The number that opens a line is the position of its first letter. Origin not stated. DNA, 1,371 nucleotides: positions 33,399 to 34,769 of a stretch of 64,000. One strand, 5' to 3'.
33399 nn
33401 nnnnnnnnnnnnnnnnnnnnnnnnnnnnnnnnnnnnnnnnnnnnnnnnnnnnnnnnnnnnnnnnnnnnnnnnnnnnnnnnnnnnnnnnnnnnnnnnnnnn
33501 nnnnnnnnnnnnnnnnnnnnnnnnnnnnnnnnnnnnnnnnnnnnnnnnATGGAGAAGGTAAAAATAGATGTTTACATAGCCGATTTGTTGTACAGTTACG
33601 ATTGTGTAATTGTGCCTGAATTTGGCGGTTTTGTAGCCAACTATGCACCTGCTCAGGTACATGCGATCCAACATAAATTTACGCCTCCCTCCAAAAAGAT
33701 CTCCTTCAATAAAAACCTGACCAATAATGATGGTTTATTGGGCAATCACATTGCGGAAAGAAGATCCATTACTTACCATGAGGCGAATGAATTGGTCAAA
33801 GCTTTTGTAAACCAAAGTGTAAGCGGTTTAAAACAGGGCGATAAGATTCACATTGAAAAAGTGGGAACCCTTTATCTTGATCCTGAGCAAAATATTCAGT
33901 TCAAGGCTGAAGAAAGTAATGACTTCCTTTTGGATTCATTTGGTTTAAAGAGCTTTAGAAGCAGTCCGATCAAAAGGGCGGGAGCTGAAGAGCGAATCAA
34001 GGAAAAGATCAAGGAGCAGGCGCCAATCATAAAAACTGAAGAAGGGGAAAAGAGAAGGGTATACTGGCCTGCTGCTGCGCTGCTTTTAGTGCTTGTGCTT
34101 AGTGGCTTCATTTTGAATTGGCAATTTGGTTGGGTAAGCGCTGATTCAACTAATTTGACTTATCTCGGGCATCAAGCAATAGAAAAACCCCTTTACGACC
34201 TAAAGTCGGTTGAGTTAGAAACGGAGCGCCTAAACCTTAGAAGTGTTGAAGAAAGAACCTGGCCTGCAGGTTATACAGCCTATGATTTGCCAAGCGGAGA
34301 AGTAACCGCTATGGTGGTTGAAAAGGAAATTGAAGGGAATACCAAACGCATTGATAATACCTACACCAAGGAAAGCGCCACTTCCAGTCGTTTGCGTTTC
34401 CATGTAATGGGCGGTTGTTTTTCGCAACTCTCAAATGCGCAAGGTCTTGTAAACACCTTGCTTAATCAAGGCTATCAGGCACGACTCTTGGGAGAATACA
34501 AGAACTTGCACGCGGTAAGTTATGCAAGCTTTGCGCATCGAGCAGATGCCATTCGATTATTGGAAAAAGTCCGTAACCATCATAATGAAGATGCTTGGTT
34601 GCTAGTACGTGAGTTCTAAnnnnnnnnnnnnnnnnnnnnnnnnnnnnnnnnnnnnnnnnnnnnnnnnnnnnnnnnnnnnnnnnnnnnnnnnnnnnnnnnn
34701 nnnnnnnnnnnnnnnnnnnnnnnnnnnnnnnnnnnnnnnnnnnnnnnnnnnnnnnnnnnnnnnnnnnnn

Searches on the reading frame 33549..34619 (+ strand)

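Call 68: search_protein_families(library=pfam, proteins=[window:33549-34619:+], max_evalue=0.0001)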
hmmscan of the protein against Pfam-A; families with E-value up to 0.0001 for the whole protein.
window:33549-34619:+ (356 aa): 4 families
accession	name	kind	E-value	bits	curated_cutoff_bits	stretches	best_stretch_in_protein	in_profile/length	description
PF18174.6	HU-CCDC81_bac_1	-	4e-23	81.5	26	1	6-61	4-59/59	CCDC81-like prokaryotic HU domain 1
PF18175.6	HU-CCDC81_bac_2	-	2.4e-16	59.8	35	1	62-131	1-70/70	CCDC81-like prokaryotic HU domain 2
PF00216.26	Bac_DNA_binding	-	5.4e-05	23.8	22.4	0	65-110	7-52/90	Bacterial DNA-binding protein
PF05036.18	SPOR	-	7.7e-05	23.4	21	0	288-350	9-73/76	SPOR domain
